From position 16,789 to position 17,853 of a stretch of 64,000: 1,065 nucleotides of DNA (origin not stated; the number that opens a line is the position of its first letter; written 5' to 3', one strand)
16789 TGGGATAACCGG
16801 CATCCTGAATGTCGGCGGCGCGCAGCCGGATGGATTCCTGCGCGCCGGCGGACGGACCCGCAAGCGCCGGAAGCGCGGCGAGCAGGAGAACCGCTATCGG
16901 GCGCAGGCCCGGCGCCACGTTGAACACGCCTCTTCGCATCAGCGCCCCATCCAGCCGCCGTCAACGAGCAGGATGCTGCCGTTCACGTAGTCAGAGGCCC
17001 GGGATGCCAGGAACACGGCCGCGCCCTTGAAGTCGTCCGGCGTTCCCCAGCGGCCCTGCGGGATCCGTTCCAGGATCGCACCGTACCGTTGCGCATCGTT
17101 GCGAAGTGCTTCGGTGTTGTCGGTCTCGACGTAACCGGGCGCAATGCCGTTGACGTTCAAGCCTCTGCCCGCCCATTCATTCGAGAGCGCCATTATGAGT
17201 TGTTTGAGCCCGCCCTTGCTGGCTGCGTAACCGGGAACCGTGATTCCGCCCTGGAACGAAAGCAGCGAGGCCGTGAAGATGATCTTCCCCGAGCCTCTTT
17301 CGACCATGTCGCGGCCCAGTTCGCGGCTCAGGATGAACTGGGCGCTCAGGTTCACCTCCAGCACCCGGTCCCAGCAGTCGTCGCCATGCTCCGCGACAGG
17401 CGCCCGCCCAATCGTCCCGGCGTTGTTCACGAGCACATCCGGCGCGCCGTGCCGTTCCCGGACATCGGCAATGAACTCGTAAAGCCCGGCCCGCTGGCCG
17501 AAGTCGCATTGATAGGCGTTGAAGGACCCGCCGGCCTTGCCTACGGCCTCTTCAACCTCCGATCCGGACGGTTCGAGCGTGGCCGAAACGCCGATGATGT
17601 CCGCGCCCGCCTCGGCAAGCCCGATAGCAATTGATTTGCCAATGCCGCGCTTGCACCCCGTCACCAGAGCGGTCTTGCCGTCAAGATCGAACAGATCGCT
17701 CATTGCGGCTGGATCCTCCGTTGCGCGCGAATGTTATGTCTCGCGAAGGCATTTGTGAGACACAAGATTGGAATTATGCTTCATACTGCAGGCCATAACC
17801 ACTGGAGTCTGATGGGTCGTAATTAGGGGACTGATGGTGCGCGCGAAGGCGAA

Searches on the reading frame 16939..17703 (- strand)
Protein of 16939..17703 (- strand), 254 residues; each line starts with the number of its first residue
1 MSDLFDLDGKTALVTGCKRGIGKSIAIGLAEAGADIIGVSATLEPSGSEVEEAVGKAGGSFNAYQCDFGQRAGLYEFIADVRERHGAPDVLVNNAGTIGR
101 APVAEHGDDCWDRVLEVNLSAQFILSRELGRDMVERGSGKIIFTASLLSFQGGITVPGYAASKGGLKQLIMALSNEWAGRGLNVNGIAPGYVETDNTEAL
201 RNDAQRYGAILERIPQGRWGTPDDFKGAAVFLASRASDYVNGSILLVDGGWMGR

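Call 88: search_protein_families(library=pfam, proteins=[window:16939-17703:-], max_evalue=0.0001)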
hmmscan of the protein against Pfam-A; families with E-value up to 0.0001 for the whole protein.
window:16939-17703:- (254 aa): 3 families
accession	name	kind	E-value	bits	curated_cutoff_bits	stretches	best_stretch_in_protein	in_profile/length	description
PF13561.12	adh_short_C2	-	1.5e-49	169.1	27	1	18-251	5-235/236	Enoyl-(Acyl carrier protein) reductase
PF00106.31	adh_short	-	3.1e-49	167.6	26.6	1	10-203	1-193/195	short chain dehydrogenase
PF08659.16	KR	-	1.2e-09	38.7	22.6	1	11-188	2-174/180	KR domain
